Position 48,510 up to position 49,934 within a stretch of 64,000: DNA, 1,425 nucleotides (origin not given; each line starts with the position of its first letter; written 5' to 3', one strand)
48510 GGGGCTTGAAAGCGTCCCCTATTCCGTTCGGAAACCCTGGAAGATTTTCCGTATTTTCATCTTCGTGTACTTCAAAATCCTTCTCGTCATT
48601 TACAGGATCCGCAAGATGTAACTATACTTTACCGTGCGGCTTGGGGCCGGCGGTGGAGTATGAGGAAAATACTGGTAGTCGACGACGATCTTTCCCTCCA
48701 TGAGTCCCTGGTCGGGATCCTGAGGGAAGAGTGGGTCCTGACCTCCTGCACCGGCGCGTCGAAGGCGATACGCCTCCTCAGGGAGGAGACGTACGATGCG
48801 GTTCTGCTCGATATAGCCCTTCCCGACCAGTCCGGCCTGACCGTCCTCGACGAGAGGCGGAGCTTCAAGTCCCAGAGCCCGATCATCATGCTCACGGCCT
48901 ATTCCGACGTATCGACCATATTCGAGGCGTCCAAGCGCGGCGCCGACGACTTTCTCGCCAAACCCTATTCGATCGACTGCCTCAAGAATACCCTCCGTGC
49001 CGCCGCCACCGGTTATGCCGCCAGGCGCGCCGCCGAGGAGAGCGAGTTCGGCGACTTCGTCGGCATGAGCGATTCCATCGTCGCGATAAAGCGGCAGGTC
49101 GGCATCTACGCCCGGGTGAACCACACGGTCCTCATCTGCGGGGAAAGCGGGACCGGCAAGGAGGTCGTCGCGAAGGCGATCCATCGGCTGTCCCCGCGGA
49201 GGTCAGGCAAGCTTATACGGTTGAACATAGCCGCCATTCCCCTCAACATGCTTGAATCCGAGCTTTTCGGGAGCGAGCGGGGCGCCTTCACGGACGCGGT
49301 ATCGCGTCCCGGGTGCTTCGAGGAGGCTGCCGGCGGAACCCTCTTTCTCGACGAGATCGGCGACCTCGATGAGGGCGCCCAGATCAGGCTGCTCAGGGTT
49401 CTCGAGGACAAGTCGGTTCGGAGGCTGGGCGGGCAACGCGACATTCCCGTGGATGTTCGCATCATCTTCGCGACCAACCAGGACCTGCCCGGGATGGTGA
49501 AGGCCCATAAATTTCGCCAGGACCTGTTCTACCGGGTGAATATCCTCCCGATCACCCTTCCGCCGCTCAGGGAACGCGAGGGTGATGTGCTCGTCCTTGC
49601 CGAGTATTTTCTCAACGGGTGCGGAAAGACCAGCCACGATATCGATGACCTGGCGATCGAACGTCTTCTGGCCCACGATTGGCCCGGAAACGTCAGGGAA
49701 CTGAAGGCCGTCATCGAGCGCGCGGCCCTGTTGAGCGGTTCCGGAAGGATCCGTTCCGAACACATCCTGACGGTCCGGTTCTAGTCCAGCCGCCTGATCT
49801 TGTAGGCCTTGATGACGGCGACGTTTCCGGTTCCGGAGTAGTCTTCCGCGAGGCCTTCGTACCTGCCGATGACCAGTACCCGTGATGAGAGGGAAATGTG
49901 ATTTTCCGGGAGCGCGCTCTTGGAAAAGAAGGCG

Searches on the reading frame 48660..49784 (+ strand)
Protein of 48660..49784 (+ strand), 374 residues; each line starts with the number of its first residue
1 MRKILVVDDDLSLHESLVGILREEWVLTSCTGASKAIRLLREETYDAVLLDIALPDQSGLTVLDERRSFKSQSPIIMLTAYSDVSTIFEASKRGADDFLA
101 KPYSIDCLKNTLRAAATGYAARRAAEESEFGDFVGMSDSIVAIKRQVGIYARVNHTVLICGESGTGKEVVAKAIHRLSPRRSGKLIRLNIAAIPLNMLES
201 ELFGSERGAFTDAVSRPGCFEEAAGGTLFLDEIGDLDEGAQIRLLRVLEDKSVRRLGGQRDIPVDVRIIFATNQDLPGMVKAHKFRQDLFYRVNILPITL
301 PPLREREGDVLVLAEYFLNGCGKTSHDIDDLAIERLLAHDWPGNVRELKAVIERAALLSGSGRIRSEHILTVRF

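Call 81: search_protein_families(library=pfam, proteins=[window:48660-49784:+], max_evalue=0.01)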
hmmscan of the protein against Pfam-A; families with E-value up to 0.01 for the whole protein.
window:48660-49784:+ (374 aa): 8 families
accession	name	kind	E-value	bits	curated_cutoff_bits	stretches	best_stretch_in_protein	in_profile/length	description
PF00158.32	Sigma54_activat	-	7.7e-61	205.1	20.2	1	134-298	2-167/168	Sigma-54 interaction domain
PF00072.30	Response_reg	-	2.5e-22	79.6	30.2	1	4-112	1-110/111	Response regulator receiver domain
PF14532.12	Sigma54_activ_2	-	2.5e-17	63.8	25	1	134-303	1-138/138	Sigma-54 interaction domain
PF25601.1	AAA_lid_14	-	3.2e-16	59.3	27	1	304-369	1-70/87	AAA+ ATPase lid domain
PF01078.27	Mg_chelatase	-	5.4e-08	32.9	20.3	1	144-182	12-50/207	Magnesium chelatase, subunit ChlI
PF07728.20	AAA_5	-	7.9e-06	26.4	22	1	157-274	2-123/139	AAA domain (dynein-related subfamily)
PF07724.20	AAA_2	-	0.0004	20.9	27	1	156-272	5-122/166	AAA domain (Cdc48 subfamily)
PF00004.35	AAA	-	0.0013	19.6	21.2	1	157-283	1-117/131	ATPase family associated with various cellular activities (AAA)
